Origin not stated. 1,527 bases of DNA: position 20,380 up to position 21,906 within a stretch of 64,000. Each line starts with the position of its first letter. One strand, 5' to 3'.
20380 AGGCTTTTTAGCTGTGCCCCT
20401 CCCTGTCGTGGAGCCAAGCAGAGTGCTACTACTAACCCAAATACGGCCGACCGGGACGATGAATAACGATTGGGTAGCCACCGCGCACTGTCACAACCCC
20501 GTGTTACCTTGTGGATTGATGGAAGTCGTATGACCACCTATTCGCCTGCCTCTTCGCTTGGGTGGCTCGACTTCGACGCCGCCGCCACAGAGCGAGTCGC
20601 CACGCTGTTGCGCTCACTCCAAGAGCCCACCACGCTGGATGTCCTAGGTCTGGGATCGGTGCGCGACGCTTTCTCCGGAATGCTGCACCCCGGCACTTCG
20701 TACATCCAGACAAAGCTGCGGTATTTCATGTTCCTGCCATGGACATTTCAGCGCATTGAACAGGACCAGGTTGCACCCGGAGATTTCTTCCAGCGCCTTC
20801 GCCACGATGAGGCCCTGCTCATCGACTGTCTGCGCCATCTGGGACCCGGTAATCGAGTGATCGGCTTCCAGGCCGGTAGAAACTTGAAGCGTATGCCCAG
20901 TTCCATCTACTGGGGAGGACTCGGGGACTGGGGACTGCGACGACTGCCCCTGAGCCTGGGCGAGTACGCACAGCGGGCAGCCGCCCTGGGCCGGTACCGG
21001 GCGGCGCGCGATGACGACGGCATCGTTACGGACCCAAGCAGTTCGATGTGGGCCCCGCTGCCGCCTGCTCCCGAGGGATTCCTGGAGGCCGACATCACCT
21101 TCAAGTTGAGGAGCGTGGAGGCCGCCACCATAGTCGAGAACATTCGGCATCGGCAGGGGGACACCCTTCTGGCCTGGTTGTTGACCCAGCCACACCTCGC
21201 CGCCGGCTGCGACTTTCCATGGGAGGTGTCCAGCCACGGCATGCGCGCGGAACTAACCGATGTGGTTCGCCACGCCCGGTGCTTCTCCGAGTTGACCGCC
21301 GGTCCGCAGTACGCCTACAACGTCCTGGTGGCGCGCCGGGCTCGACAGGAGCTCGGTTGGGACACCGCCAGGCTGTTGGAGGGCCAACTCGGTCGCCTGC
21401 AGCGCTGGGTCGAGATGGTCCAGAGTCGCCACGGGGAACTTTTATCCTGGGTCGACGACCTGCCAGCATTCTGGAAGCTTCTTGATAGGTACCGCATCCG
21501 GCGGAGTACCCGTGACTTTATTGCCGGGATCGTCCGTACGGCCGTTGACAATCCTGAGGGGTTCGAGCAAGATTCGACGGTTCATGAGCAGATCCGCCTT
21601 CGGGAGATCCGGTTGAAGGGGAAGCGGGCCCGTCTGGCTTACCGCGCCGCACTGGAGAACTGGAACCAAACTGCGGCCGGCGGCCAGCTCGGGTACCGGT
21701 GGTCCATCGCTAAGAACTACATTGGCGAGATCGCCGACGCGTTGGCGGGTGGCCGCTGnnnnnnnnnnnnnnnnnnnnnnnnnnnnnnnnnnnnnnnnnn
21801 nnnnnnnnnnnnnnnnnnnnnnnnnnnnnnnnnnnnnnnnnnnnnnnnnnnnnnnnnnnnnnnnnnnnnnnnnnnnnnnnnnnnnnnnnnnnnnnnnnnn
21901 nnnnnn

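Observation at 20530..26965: Translationally coupled three-gene operon (unknown 409-aa protein + two-HKD PLD nuclease + SNF2-like helicase): candidate uncharacterised anti-phage/anti-plasmid defence system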

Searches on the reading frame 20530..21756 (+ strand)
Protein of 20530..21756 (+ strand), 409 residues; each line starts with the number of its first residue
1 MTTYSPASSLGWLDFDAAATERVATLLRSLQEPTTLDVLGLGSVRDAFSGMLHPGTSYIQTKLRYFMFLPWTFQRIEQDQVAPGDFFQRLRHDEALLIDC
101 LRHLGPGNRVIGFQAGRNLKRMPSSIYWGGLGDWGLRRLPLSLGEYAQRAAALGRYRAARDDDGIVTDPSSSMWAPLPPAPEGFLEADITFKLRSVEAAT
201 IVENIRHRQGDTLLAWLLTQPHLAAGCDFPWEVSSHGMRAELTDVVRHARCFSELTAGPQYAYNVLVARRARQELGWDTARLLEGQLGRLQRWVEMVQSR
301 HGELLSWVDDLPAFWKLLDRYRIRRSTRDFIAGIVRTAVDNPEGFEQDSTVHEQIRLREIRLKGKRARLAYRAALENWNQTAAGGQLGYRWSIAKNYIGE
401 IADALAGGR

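Call 7: search_protein_families(library=pfam, proteins=[window:20530-21756:+], max_evalue=0.1)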
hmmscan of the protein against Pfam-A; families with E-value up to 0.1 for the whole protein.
window:20530-21756:+ (409 aa): 1 family
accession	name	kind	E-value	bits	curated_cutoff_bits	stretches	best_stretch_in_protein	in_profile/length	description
PF19888.4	DUF6361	-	6.5e-52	177.3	25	1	8-404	2-387/388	Family of unknown function (DUF6361)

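Call 8: search_protein_families(library=padloc, proteins=[window:20530-21756:+], max_evalue=0.1)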
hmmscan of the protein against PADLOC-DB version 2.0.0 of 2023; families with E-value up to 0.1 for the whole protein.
window:20530-21756:+ (409 aa): 1 family
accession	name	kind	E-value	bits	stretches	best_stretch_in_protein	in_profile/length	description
PDLC03828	ZacA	-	1.6e-98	328.9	1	8-405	3-394/396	-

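Call 9: search_protein_families(library=ncbifam, proteins=[window:20530-21756:+], max_evalue=0.1)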
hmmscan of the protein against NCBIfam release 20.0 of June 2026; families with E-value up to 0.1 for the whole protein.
window:20530-21756:+ (409 aa): 0 families

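Call 20: search_solved_structures(query=window:20530-21756:+, max_evalue=1)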
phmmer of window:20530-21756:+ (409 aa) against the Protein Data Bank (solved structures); distinct sequences matched with E-value up to 1: 1.
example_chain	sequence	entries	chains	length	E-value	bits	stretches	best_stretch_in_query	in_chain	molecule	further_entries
2e73_A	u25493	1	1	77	0.79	11.7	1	210-256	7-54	Protein kinase C gamma type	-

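Call 23: find_homologous_proteins(query=window:20530-21756:+)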
Query window:20530-21756:+ (409 aa): 401 proteins with E <= 0.001 among 8000 candidates; the best 120 are listed.
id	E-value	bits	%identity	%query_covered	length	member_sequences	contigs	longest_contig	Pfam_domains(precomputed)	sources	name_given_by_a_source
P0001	6.2e-277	936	100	100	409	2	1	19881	PF19888.4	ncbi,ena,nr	ncbi:MAG: DUF6361 family protein [bacterium]|nr:DUF6361 family protein [bacterium]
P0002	1.7e-220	750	80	100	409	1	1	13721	PF19888.4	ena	-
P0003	8.6e-220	748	80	100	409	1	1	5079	PF19888.4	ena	-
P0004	2.8e-219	746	80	100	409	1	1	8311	PF19888.4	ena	-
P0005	8.4e-219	745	80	100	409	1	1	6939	PF19888.4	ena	-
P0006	2.6e-218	743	80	100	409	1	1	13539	PF19888.4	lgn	-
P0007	2.7e-218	743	80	99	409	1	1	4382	PF19888.4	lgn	-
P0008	5.9e-217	739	82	98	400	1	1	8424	PF19888.4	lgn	-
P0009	1.6e-215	734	80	98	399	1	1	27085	PF19888.4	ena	-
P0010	4.3e-214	729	78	100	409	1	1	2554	PF19888.4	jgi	-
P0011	4.4e-214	729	80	98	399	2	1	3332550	PF19888.4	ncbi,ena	-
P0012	2.7e-213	726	78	100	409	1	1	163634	PF19888.4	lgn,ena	-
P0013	1.6e-205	701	75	100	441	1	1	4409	PF19888.4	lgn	-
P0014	2.7e-205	700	75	99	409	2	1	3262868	PF19888.4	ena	-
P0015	1.4e-203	694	76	100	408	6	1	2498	PF19888.4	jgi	-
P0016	1.7e-202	691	76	99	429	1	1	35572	PF19888.4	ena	-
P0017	2.2e-196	671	73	100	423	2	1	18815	PF19888.4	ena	-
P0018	1.1e-195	669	73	99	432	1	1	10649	PF19888.4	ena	-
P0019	8.4e-193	659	71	100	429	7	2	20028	PF19888.4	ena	-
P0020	1.4e-191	655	70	99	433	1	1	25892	PF19888.4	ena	-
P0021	3.0e-189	647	70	99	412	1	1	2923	PF19888.4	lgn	-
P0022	8.0e-188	643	72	97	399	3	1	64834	PF19888.4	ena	-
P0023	2.2e-184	631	67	100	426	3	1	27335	PF19888.4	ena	-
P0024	3.8e-184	630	68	100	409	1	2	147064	PF19888.4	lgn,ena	-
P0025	9.6e-184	629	68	99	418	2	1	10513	PF19888.4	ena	-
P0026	2.7e-183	628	68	100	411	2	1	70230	PF19888.4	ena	-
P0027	2.4e-181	621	70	97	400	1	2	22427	PF19888.4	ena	-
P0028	3.5e-181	621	69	100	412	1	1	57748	PF19888.4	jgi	jgi:hypothetical protein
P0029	8.1e-181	620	68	100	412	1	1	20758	PF19888.4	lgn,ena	-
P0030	2.4e-180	618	67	99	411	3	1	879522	PF19888.4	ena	-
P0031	9.7e-180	616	68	98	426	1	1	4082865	PF19888.4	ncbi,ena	-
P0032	1.5e-179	615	72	94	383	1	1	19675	PF19888.4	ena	-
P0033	1.6e-179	615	67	100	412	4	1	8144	PF19888.4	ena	-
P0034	2.0e-179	615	68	100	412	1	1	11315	PF19888.4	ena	-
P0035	4.2e-179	614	67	100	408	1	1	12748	PF19888.4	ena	-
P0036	6.2e-179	613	68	100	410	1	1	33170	PF19888.4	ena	-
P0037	1.1e-178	612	80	82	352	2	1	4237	PF19888.4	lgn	-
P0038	1.7e-178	612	68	98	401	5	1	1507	PF19888.4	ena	-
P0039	9.7e-178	609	70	93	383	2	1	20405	PF19888.4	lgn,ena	-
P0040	6.7e-177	607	67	99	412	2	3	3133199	PF19888.4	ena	-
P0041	1.5e-176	605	67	100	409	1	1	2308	PF19888.4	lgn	-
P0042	1.8e-176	605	66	100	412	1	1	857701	PF19888.4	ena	-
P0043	3.2e-176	604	67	99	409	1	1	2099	PF19888.4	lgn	-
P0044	3.0e-175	601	67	97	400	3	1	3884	PF19888.4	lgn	-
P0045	4.0e-175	601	66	100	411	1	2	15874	PF19888.4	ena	-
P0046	5.4e-175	600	65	100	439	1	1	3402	PF19888.4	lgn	-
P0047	9.4e-175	600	66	99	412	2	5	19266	PF19888.4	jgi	-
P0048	2.7e-173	595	65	100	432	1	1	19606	PF19888.4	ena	-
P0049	3.4e-172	591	68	94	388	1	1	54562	PF19888.4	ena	-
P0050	1.7e-171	589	65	99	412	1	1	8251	PF19888.4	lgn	-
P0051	2.4e-171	588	65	99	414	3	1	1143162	PF19888.4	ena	-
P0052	2.6e-170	585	64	100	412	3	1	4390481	PF19888.4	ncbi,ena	-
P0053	6.2e-170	584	64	99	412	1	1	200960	PF19888.4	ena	-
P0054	7.6e-170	583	63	100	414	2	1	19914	PF19888.4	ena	-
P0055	5.2e-169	581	65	100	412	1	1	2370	PF19888.4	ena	-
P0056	4.5e-167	574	63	100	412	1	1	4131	PF19888.4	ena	-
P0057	6.8e-167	574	70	86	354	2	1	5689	PF19888.4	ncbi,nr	ncbi:MAG: DUF6361 family protein, partial [bacterium]|nr:DUF6361 family protein [bacterium]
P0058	1.5e-165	569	64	100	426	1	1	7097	PF19888.4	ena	-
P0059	3.6e-165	568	63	100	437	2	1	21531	PF19888.4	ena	-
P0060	6.5e-165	567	62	99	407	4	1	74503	PF19888.4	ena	-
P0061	4.6e-164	564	63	100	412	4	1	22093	PF19888.4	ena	-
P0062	4.7e-164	564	62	99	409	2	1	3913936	PF19888.4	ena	-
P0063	1.1e-163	563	66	94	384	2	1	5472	PF19888.4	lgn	-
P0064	5.7e-163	561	62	99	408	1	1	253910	PF19888.4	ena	-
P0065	1.2e-162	560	61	100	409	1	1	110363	PF19888.4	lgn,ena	-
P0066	4.9e-162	558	62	100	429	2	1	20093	PF19888.4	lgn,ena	-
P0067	5.1e-162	558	64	99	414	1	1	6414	PF19888.4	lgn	-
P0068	3.8e-161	555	62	100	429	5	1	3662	PF19888.4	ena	-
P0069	4.2e-161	555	62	99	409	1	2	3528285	PF19888.4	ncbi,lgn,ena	-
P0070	4.5e-161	554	62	99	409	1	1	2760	PF19888.4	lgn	-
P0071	2.5e-160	552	61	99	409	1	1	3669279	PF19888.4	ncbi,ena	-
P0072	2.7e-160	552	61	100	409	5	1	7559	PF19888.4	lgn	-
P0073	3.5e-160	552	61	98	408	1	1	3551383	PF19888.4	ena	-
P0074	4.3e-160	551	60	99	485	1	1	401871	PF19888.4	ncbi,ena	-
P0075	5.1e-160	551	60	100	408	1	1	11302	PF19888.4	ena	-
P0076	8.4e-160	550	62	99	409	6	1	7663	PF19888.4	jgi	-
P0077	3.6e-159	548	61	100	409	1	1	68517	PF19888.4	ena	-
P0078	5.1e-159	548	60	99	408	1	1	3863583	PF19888.4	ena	-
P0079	1.0e-158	547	60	99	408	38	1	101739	PF19888.4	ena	-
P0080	1.1e-158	547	60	100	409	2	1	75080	PF19888.4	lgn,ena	-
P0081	1.2e-158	546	60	99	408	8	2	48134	PF19888.4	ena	-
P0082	1.2e-158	546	61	100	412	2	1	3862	PF19888.4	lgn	-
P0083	1.3e-158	546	61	100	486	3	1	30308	PF19888.4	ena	-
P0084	2.6e-158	545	60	99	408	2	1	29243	PF19888.4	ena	-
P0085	4.8e-158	545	60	100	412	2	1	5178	PF19888.4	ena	-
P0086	9.3e-158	544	60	99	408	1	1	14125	PF19888.4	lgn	-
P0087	2.4e-157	542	59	99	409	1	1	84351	PF19888.4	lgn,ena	-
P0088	2.5e-157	542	60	98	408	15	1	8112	PF19888.4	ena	-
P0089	7.2e-157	541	60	99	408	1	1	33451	PF19888.4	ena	-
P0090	9.0e-157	540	60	99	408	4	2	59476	PF19888.4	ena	-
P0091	9.7e-157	540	60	99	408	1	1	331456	PF19888.4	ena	-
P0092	1.1e-156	540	61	98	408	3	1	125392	PF19888.4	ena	-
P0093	4.0e-156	538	58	100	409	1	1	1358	PF19888.4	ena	-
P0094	6.1e-156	538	57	99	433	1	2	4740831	PF19888.4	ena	-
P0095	1.0e-155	537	60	99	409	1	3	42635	PF19888.4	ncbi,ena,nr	ncbi:MAG: DUF6361 family protein [bacterium]|nr:DUF6361 family protein [bacterium]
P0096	1.4e-155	536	59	99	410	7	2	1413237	PF19888.4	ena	-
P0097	2.3e-155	536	59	98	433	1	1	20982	PF19888.4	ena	-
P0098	2.7e-155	535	59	99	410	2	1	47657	PF19888.4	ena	-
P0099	3.2e-155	535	60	100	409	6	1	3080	PF19888.4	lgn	-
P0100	3.8e-155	535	58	100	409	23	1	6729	PF19888.4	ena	-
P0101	4.7e-155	535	59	99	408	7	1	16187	PF19888.4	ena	-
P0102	4.9e-155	535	59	99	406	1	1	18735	PF19888.4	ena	-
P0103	5.3e-155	534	59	100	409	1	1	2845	PF19888.4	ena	-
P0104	5.7e-155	534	59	100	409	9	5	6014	PF19888.4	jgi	-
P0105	5.8e-155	534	60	99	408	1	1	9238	PF19888.4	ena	-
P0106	5.9e-155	534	58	100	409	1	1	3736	PF19888.4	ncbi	-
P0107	7.6e-155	534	59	100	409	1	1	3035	PF19888.4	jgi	jgi:hypothetical protein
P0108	9.8e-155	534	60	99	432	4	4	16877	PF19888.4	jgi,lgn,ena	-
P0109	1.0e-154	534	59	100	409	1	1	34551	PF19888.4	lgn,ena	-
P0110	1.1e-154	533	59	100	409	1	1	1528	PF19888.4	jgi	jgi:hypothetical protein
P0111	1.3e-154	533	59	100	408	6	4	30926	PF19888.4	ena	-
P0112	1.4e-154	533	60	100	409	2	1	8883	PF19888.4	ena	-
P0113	1.4e-154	533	58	99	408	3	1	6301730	PF19888.4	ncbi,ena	-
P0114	3.2e-154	532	57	100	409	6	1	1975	PF19888.4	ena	-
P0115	3.8e-154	532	60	97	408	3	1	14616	PF19888.4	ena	-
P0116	4.7e-154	531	60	99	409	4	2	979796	PF19888.4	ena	-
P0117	6.1e-154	531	58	100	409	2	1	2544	PF19888.4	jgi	jgi:hypothetical protein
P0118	8.5e-154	531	58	100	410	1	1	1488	PF19888.4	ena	-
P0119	1.1e-153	530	59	100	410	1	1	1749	PF19888.4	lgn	-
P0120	1.1e-153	530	58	100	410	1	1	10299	PF19888.4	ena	-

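Call 25: find_related_loci(query=A1, collection=genome_contigs, flank=10000)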
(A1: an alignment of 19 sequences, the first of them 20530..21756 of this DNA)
Query A1 (409 aa) in genome_contigs; peptide patterns used: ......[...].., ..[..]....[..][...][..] (x = any residue, [..] = any of these).
129 stretches matched a pattern; 105 encode a relative of the query (tblastn E <= 1e-3); the best 80 are kept; 80 distinct loci.
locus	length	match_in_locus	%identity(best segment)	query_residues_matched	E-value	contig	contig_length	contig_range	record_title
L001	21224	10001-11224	80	1-408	0e+0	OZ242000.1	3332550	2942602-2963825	MAG: Acidimicrobiia bacterium isolate 2de4d7b0-df0b-474f-a321-03b588d4267d genome assembly, chromosome: 1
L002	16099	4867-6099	74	1-409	0e+0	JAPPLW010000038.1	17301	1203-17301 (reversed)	MAG: bacterium isolate RHO3_bin_31 NODE_4942_length_17301_cov_27.625072, whole genome shotgun sequence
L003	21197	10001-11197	77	10-409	0e+0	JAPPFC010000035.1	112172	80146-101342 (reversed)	MAG: bacterium isolate RHO1_bin_21 NODE_375_length_112172_cov_28.867192, whole genome shotgun sequence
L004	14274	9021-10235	68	1-405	0e+0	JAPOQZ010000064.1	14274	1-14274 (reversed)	MAG: bacterium isolate APA_bin_98 c_000000136168, whole genome shotgun sequence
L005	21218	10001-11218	71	1-406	0e+0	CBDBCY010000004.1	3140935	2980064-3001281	MAG: Acidimicrobiia bacterium isolate 5869b7e0-be7e-4f88-8776-9a9c90231507 genome assembly, contig: contig_4, whole geno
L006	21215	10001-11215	68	1-405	0e+0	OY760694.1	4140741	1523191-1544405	MAG: Acidimicrobiia bacterium isolate 9e233251-ef21-4ac4-b557-2094fc44eb4a genome assembly, chromosome: 1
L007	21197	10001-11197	68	1-399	1e-179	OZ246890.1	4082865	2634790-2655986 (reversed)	MAG: Acidimicrobiia bacterium isolate cb841b48-16cd-465e-8cff-7e5597cbbcdd genome assembly, chromosome: 1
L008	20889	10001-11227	68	1-408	1e-176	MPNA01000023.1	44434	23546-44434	MAG: bacterium OM1 bin76 NODE_1397_length_44434_cov_18.2124_ID_2793, whole genome shotgun sequence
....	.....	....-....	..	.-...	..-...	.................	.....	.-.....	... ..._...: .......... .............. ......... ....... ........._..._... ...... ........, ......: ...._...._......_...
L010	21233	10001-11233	63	1-408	9e-168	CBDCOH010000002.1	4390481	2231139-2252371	MAG: Candidatus Spongiisociaceae bacterium isolate c8dab69f-a0b8-46d1-84ea-4e70fa3c0124 genome assembly, contig: contig_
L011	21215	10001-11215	62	1-405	2e-164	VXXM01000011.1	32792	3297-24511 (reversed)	MAG: Acidimicrobiia bacterium isolate SB0668_bin_6 NODE_625_length_32792_cov_19.959587, whole genome shotgun sequence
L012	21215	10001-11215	62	1-405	5e-164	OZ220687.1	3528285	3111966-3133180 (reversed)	MAG: Acidimicrobiales bacterium isolate 3e3f92a6-18ad-429f-812c-c77ddcffca8d genome assembly, chromosome: 1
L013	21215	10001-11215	61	1-405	2e-163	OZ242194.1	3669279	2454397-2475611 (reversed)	MAG: Acidimicrobiales bacterium isolate b96ec2c2-7b30-4efb-902b-edc41798273b genome assembly, chromosome: 1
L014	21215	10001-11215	60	1-406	2e-162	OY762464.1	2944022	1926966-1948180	MAG: Acidimicrobiia bacterium isolate 46c1db0d-967a-4333-83ea-8eb352737e21 genome assembly, chromosome: 1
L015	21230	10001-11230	63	1-405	2e-161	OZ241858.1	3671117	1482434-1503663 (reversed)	MAG: Candidatus Spongiisocius sp. isolate 36f18321-4a0d-4371-a96b-0c675878e5b3 genome assembly, chromosome: 1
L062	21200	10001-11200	34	8-401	3e-56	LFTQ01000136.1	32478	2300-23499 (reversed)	MAG: Clostridia bacterium DTU068 scaffold415, whole genome shotgun sequence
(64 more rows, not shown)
